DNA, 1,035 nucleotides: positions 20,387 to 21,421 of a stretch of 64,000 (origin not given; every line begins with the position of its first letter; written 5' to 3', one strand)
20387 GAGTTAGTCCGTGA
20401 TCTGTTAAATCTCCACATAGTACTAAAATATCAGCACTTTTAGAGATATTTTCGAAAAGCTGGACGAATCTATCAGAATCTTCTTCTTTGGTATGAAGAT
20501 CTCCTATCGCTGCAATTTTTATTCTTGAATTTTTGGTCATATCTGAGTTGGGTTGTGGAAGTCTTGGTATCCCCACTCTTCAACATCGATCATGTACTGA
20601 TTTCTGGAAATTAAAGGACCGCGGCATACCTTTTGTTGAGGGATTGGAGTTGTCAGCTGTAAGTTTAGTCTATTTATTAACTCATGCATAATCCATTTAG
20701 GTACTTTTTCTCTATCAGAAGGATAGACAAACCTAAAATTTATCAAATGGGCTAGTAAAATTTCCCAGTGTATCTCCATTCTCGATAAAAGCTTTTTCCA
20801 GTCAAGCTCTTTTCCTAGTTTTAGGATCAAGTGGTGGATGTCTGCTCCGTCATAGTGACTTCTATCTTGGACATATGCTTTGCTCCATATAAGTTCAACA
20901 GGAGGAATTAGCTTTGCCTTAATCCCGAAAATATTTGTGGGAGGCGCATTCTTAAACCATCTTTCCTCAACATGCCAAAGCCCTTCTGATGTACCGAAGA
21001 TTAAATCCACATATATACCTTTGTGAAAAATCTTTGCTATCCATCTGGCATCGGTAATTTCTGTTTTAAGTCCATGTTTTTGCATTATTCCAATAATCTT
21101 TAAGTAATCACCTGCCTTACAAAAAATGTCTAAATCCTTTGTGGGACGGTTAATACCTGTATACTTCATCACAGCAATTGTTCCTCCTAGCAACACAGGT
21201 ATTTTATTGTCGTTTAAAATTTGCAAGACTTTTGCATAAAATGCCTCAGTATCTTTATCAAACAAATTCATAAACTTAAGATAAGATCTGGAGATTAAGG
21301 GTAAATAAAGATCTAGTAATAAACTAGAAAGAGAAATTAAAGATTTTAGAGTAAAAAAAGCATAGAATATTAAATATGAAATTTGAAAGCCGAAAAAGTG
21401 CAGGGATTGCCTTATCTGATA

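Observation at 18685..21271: Translationally coupled operon: minimal nucleotidyltransferase, metallophosphoesterase, DUF1704/MATCAP-like HExxxH carboxypeptidase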

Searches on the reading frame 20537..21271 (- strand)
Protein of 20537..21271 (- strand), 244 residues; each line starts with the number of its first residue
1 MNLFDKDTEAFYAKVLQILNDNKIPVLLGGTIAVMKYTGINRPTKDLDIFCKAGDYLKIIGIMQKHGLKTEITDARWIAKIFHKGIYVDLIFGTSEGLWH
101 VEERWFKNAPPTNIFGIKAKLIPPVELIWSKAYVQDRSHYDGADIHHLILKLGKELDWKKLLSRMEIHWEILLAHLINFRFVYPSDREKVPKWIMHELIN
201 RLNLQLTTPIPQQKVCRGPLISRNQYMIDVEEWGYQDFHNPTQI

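Call 4: search_protein_families(library=pfam, proteins=[window:20537-21271:-], max_evalue=1)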
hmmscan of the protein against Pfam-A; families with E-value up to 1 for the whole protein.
window:20537-21271:- (244 aa): 4 families
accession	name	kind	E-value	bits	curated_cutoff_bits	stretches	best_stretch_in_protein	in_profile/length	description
PF09970.15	DUF2204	-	4.1e-08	33.5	20.3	1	12-162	5-161/181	Nucleotidyl transferase of unknown function (DUF2204)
PF14907.12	NTP_transf_5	-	9.8e-07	29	31.2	1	14-166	62-229/249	Uncharacterised nucleotidyltransferase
PF10706.15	Aminoglyc_resit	-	0.00017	22.2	21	1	14-93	4-85/149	Aminoglycoside-2''-adenylyltransferase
PF08843.17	AbiEii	-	0.087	13.2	22.5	1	27-54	16-43/238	Nucleotidyl transferase AbiEii toxin, Type IV TA system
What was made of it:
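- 20537..21271 (-): Pol-beta-fold nucleotidyltransferase (244 aa), first gene of the conserved pair. Pfam DUF2204 33.5 bits, above cut-off (call 4).
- On Pfam PF09970 DUF2204: 33.5 bits against 20.3 (call 4).
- On Pfam PF14907 NTP_transf_5: 29.0 bits against 31.2 for the window protein (call 4).
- On MenT/AbiEii toxin family (PF08843, DUF1814): 13.2 bits against 22.5 (call 4).
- The AbiEii scores are below cut-off (call 4). Pfam Aminoglyc_resit 22.2 bits, just above its cut-off of 21 (call 4).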

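Call 5: search_protein_families(library=ncbifam, proteins=[window:20537-21271:-], max_evalue=1)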
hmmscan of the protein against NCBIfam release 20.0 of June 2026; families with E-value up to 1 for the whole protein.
window:20537-21271:- (244 aa): 1 family
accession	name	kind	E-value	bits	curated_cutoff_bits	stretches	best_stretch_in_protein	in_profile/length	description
NF000141.1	linco_LnuC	exception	0.0032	17.4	300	1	14-69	9-65/164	lincosamide nucleotidyltransferase Lnu(C)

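Call 6: search_protein_families(library=padloc, proteins=[window:20537-21271:-], max_evalue=1)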
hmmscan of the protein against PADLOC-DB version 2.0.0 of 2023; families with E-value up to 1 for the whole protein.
window:20537-21271:- (244 aa): 1 family
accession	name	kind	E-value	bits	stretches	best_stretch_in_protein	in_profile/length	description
PDLC02307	AbiEii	-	0.0044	14.8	1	5-65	5-60/219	AbiEii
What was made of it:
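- On MenT/AbiEii toxin family (PF08843, DUF1814): PADLOC AbiEii E 0.004 (call 6).
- There are weak AbiEii hits (Pfam 13.2 bits, PADLOC E 0.004; calls 4, 6).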

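Call 7: find_homologous_proteins(query=window:20537-21271:-, max_evalue=0.001)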
Query window:20537-21271:- (244 aa): 1143 proteins with E <= 0.001 among 1257 candidates; the best 120 are listed.
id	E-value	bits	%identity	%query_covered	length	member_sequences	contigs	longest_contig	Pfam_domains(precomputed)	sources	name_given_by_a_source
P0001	3.5e-166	569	100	100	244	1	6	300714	PF14907.13,PF09970.16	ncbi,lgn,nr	ncbi:nucleotidyltransferase [Candidatus Daviesbacteria bacterium]|nr:nucleotidyltransferase [Candida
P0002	5.0e-103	362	63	96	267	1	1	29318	PF14907.13,PF10706.16,PF09970.16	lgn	-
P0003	4.3e-100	353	63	96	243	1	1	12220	PF14907.13,PF09970.16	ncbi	-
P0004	6.6e-100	352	62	97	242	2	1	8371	PF09970.16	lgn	-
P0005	4.3e-97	343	62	97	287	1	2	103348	-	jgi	jgi:hypothetical protein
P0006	5.0e-94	333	63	95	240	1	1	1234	-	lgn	-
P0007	1.9e-92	328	58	93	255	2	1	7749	PF14907.13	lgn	-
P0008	4.6e-92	326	57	94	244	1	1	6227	PF14907.13,PF10706.16,PF09970.16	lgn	-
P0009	1.0e-91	325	58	95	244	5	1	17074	PF14907.13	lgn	-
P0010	1.8e-91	324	59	93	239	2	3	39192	PF09970.16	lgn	-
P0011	8.9e-90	319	57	93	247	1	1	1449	-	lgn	-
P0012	2.1e-89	318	57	94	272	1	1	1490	PF14907.13,PF10706.16,PF09970.16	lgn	-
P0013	4.1e-89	317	58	93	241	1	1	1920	PF14907.13,PF09970.16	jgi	jgi:predicted nucleotidyltransferase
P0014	4.7e-89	316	58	89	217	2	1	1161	PF14907.13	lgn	-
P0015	1.3e-88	315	55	97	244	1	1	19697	PF14907.13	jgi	jgi:hypothetical protein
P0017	2.6e-88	314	57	92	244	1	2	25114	PF14907.13,PF09970.16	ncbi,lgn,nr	ncbi:nucleotidyltransferase [Candidatus Daviesbacteria bacterium]|nr:nucleotidyltransferase [Candida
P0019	4.8e-88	313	56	94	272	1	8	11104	PF14907.13,PF10706.16,PF09970.16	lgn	-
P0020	7.0e-88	313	56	94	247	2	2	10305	PF14907.13,PF09970.16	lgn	-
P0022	6.8e-87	309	56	94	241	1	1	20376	PF14907.13,PF09970.16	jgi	jgi:hypothetical protein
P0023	7.5e-87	309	55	94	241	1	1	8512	PF09970.16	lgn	-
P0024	1.1e-86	309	56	95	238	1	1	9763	PF14907.13,PF10706.16,PF09970.16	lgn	-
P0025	1.3e-86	308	57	93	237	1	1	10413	PF10706.16,PF09970.16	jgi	-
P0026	3.9e-86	307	56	95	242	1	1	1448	PF09970.16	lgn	-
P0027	4.4e-86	307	53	94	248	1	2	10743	PF14907.13,PF10706.16,PF09970.16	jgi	jgi:hypothetical protein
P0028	7.6e-86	306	55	95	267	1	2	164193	PF14907.13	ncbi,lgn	-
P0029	1.8e-85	305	55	95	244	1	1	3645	PF14907.13,PF09970.16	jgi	jgi:hypothetical protein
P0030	2.5e-85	304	55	95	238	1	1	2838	PF09970.16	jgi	-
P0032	3.4e-85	304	55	94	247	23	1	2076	PF14907.13,PF10706.16,PF09970.16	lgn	-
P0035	5.9e-85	303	54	94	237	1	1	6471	PF14907.13,PF09970.16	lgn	-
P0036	6.4e-85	303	53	94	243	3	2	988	PF14907.13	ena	-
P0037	8.3e-85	302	51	96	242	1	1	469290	-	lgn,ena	-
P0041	2.5e-84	301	53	95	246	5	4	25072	PF14907.13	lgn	-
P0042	2.5e-84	301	55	95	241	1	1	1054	PF08843.18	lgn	-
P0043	2.7e-84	301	54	94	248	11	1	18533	PF14907.13,PF09970.16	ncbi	-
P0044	2.7e-84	301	56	94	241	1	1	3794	PF14907.13,PF10706.16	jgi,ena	-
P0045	5.8e-84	300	54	93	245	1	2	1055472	-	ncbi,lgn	-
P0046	7.6e-84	299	55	94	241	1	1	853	PF14907.13,PF09970.16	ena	-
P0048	1.4e-83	298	52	95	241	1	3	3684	PF14907.13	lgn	-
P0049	1.4e-83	298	51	95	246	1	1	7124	PF14907.13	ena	-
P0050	2.0e-83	298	54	94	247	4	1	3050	PF14907.13,PF10706.16,PF09970.16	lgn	-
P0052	5.2e-83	297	54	97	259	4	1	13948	PF14907.13,PF09970.16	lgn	-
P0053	6.1e-83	296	52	95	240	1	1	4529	PF14907.13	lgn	-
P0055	9.1e-83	296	54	96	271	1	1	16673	PF14907.13,PF09970.16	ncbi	-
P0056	9.4e-83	296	52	97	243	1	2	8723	PF09970.16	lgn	-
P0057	1.2e-82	295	54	93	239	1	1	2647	PF14907.13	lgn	-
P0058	2.4e-82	294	52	94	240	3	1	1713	PF14907.13,PF09970.16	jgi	jgi:hypothetical protein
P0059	3.7e-82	294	52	95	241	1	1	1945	PF09970.16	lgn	-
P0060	4.5e-82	294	53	95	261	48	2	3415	PF14907.13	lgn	-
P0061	6.1e-82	293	49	95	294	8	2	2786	PF14907.13,PF09970.16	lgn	-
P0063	7.6e-82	293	53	95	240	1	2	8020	PF09970.16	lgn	-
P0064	8.0e-82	293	53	93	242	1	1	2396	PF14907.13,PF09970.16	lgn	-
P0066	8.3e-82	293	52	95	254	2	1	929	PF14907.13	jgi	jgi:hypothetical protein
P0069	1.0e-81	292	52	97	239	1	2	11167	PF14907.13,PF10706.16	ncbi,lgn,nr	ncbi:nucleotidyltransferase [Candidatus Daviesbacteria bacterium]|nr:nucleotidyltransferase [Candida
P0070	1.3e-81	292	52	95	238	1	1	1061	PF09970.16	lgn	-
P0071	1.4e-81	292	53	93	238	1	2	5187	PF14907.13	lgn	-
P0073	2.2e-81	291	54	97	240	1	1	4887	PF14907.13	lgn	-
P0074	2.5e-81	291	53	97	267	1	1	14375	PF14907.13,PF09970.16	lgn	-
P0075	2.5e-81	291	53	95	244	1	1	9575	PF09970.16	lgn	-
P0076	3.0e-81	291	52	95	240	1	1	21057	PF14907.13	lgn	-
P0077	3.1e-81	291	52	95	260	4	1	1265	PF14907.13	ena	-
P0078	4.2e-81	290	56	95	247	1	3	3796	PF14907.13,PF10706.16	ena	-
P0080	8.4e-81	289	54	93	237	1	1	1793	PF14907.13,PF08843.18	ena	-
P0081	1.2e-80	289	53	97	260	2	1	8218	PF14907.13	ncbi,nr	ncbi:MAG: hypothetical protein QG639_175 [Patescibacteria group bacterium]|nr:hypothetical protein [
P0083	1.3e-80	289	54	96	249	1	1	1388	PF09970.16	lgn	-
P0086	1.6e-80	288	52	95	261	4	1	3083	PF14907.13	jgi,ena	-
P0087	2.1e-80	288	50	95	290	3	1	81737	PF14907.13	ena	-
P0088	2.2e-80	288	52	95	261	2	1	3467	PF14907.13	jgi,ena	-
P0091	2.8e-80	288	52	95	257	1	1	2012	PF14907.13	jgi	jgi:hypothetical protein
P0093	2.9e-80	288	52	94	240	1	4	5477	PF14907.13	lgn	-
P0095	4.3e-80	287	52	97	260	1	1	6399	PF14907.13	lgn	-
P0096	5.7e-80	287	52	95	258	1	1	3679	PF14907.13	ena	-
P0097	6.0e-80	287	52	95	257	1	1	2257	PF14907.13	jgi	jgi:hypothetical protein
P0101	1.2e-79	286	50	95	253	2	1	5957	PF14907.13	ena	-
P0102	1.3e-79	285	52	95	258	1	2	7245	PF14907.13,PF09970.16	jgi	jgi:hypothetical protein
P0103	1.5e-79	285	53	94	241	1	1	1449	PF14907.13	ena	-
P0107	2.3e-79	285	52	93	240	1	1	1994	PF14907.13,PF09970.16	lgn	-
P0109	3.0e-79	284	52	94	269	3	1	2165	PF14907.13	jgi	jgi:hypothetical protein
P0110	3.2e-79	284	50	96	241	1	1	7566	PF14907.13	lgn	-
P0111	3.5e-79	284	52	94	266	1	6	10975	PF14907.13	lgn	-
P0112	4.0e-79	284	53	94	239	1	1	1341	PF14907.13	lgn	-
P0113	4.0e-79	284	52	97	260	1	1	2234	PF14907.13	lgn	-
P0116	4.3e-79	284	51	95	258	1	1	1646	PF14907.13,PF09970.16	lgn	-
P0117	4.8e-79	284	51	95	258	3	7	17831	PF14907.13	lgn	-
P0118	4.8e-79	284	49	98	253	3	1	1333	PF14907.13,PF10706.16,PF09970.16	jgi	jgi:hypothetical protein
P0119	4.9e-79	284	51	97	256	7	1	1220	PF14907.13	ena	-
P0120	5.2e-79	283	52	94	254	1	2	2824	PF14907.13,PF10706.16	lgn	-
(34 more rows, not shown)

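Call 8: find_encoding_contigs(protein=P0045, flank=6000, max_places=3)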
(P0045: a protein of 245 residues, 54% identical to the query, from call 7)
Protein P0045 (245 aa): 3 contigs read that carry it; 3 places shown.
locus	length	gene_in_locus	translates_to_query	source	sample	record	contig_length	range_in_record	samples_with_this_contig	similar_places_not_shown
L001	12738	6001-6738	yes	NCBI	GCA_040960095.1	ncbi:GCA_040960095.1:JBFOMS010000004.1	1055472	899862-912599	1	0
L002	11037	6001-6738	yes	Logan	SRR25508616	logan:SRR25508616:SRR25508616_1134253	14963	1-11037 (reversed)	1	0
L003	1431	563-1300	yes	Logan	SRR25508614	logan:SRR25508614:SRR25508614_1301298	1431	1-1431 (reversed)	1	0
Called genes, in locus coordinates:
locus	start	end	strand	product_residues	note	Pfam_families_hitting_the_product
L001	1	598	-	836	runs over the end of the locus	PF00012:HSP70, PF06723:MreB_Mbl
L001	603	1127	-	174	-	-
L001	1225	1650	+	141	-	-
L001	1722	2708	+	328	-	PF18144:SMODS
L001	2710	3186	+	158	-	PF18186:SLATT_4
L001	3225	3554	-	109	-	-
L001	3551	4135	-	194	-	-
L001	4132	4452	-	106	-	-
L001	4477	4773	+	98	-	-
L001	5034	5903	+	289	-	-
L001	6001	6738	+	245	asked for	-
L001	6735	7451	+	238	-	PF00149:Metallophos, PF12850:Metallophos_2 (weak)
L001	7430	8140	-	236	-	PF00156:Pribosyltran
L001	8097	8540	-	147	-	PF01161:PBP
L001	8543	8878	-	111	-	PF03860:Csp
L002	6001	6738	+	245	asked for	-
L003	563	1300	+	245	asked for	-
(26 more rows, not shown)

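Call 9: find_encoding_contigs(protein=P0037, flank=6000, max_places=3)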
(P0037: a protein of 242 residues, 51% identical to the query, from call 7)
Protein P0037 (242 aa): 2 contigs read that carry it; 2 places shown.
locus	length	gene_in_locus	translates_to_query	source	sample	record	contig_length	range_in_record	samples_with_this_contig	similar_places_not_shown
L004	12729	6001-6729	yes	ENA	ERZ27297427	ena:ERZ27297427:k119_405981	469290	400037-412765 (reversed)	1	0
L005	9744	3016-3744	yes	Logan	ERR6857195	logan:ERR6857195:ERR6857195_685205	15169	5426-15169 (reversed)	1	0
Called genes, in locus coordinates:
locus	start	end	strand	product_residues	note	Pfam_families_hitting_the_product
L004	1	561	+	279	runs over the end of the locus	PF00892:EamA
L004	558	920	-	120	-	PF00072:Response_reg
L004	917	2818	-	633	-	PF00989:PAS, PF08448:PAS_4, PF08447:PAS_3, PF13426:PAS_9, PF08448:PAS_4, PF13426:PAS_9 (weak), PF00512:HisKA, PF02518:HATPase_c, +1 more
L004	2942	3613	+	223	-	-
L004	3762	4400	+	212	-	-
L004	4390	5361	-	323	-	PF01207:Dus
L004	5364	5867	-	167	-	-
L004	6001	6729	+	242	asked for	-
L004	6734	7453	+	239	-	PF00149:Metallophos, PF12850:Metallophos_2 (weak)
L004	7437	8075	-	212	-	-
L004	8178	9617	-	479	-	PF13522:GATase_6, PF13537:GATase_7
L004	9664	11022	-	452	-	PF02844:GARS_N, PF01071:GARS_A, PF02843:GARS_C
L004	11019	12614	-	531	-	PF00342:PGI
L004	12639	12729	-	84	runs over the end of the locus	-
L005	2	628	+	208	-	?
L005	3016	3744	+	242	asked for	-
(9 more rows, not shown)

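Call 10: find_encoding_contigs(protein=P0087, flank=6000, max_places=3)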
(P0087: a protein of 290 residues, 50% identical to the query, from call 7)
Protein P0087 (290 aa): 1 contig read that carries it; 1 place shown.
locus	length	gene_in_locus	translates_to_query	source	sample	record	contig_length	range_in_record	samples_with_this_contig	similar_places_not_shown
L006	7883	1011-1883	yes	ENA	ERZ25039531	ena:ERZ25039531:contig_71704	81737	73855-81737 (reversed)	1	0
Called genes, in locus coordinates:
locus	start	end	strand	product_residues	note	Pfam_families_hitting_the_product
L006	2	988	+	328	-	?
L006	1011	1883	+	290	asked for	PF14907:NTP_transf_5 (weak)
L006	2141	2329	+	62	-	-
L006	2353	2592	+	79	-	-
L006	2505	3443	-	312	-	-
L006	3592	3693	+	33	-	-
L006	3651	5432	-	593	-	PF13692:Glyco_trans_1_4 (weak)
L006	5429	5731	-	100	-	PF00534:Glycos_transf_1, PF13524:Glyco_trans_1_2 (weak), PF13692:Glyco_trans_1_4, PF20706:GT4-conflict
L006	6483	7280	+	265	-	PF22022:Phage_int_M, PF00589:Phage_integrase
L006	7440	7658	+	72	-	-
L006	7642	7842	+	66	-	-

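Call 18: find_related_loci(query=A1, collection=genome_contigs, flank=6000)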
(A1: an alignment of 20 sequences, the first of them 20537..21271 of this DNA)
Query A1 (244 aa) in genome_contigs; peptide patterns used: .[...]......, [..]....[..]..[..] (x = any residue, [..] = any of these).
599 stretches matched a pattern (row limit reached: there are more); 560 encode a relative of the query (tblastn E <= 1e-3); the best 80 are kept; 80 distinct loci.
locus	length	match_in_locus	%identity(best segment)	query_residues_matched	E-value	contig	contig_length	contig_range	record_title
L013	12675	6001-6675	57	12-236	6e-90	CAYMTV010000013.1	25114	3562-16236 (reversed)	MAG TPA_asm: uncultured Gammaproteobacteria bacterium isolate binchicken_co38_1053 genome assembly, contig: NODE_4087_le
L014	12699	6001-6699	55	5-237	2e-89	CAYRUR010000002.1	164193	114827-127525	MAG TPA_asm: uncultured Gammaproteobacteria bacterium isolate SRP144015_co1_42 genome assembly, contig: NODE_45_length_1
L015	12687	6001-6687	56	7-236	7e-89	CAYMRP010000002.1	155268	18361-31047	MAG TPA_asm: uncultured Gammaproteobacteria bacterium isolate SRP286056_co1_76 genome assembly, contig: NODE_63_length_1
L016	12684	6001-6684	56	9-236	5e-88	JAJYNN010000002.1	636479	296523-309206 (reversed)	MAG: bacterium isolate DBS2-4.bin71 NODE_6_length_636479_cov_3.29991, whole genome shotgun sequence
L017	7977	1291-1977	54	7-235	1e-87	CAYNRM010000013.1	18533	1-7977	MAG TPA_asm: uncultured Gammaproteobacteria bacterium isolate SRP128246_co1_67 genome assembly, contig: NODE_6362_length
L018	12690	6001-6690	53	7-236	2e-87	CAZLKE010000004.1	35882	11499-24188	MAG TPA_asm: uncultured Gammaproteobacteria bacterium isolate SRP050083_co1_414 genome assembly, contig: NODE_388_length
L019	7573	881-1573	52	7-237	6e-86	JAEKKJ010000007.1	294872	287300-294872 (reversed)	MAG: Caulobacterales bacterium isolate SH_71_19 SH_S37_scaffold_6, whole genome shotgun sequence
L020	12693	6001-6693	51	7-237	8e-85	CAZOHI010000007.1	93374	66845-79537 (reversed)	MAG TPA_asm: uncultured Caulobacter sp. isolate SRP344714_co1_2 genome assembly, contig: NODE_554_length_93374_cov_21.29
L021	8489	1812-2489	54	11-236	3e-84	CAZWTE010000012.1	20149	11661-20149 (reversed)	MAG TPA_asm: uncultured Gammaproteobacteria bacterium isolate binchicken_co144_909 genome assembly, contig: NODE_5541_le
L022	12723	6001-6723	50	2-242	3e-84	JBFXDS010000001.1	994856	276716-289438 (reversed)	MAG: Dongiaceae bacterium isolate CA_2019_TPBS_99 NODE_21_length_994856_cov_26.883470_TPBS, whole genome shotgun sequenc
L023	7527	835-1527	52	6-236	3e-84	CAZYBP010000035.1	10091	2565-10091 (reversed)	MAG TPA_asm: uncultured Gammaproteobacteria bacterium isolate binchicken_co227_340 genome assembly, contig: NODE_13063_l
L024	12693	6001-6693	51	7-237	2e-84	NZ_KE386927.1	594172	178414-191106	Azospirillum halopraeferens DSM 3675 G472DRAFT_scaffold00002.2, whole genome shotgun sequence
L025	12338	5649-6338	52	8-237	8e-84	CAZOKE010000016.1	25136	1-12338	MAG TPA_asm: uncultured Candidatus Saccharibacteria bacterium isolate SRP272529_co2_320 genome assembly, contig: NODE_30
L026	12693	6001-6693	52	7-237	9e-84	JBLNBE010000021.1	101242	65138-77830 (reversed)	MAG: Bacteroidota bacterium isolate MAG159 PRJNA951521_bin2_renamed_20, whole genome shotgun sequence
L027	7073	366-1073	52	2-237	2e-83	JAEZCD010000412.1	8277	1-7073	MAG: Proteobacteria bacterium isolate OH_CBrB_228 k127_2263609, whole genome shotgun sequence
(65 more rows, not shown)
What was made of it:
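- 20537..21271 (-): At least 560 species genomes carry a relative (call 18).
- The distribution across distant phyla at about 50% identity suggests horizontal transfer (call 18).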

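Call 23: search_solved_structures(query=A1, max_evalue=1, show_alignments=2)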
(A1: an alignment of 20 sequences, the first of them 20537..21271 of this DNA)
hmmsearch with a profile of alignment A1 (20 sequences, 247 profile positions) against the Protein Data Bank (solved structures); distinct sequences matched with E-value up to 1: 5.
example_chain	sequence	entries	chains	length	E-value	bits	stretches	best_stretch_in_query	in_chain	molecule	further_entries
4wh5_A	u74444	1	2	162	0.0015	21.4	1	12-79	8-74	Lincosamide resistance protein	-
4fo1_A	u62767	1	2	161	0.0016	21.3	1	12-79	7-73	Lincosamide resistance protein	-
4yqx_A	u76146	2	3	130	0.39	13.5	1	162-193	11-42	Interleukin-2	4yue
3lhl_A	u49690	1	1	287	0.41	13.4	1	11-52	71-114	Putative agmatinase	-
4xje_A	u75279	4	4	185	0.59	12.9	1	6-70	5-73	AadB | AAD(2''),Gentamicin 2''-nucleotidyltransferase,Gentamicin resistance protein | Aminoglycoside Nucleotidyltransferase (2"")-Ia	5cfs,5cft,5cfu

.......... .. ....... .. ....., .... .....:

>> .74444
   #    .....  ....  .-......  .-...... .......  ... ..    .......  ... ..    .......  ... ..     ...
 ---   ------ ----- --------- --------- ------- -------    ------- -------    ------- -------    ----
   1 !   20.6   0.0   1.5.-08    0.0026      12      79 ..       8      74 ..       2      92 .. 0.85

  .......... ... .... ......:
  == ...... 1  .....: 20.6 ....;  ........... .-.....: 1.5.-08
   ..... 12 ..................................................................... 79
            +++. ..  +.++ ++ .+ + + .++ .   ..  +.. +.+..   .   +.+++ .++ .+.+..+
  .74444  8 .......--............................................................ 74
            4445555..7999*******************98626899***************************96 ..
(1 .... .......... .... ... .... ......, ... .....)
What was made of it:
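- The profile search of PDB hits LnuA/LinB at E 0.0015 (call 23).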

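Call 30: predict_structure(alignment_id=A1)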
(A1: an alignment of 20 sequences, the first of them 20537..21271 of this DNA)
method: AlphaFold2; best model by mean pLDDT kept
length: 244 residues; sequences in the alignment: 20
mean_pLDDT: 89.5   pTM: 0.84
mean pLDDT of the five models: 89.5, 88.3, 87.5, 87.3, 86.0
residues with pLDDT >= 90: 167; 70-90: 61; 50-70: 11; < 50: 5
segments of 3 or more residues with pLDDT < 50: 242-244
pLDDT, mean of each block of 10 residues (from residue 1): 79 97 96 94 88 94 98 91 94 84 93 94 95 68 91 96 92 95 97 97 94 83 79 78 45
secondary structure, 60 per line:
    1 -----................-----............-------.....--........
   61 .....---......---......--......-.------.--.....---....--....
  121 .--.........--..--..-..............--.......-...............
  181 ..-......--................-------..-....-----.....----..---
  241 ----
elements in order: H6-21 E27-29 H30-38 E46-50 H53-65 E69-74 E78-83 E86-91 H103-107 E111-114 E117-121 H124-132 H142-155 H158-164 H166-182 H184-189 H192-207 H218-221 H227-231
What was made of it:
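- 20537..21271 (-): AF2 model pLDDT 89.5 (call 30).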
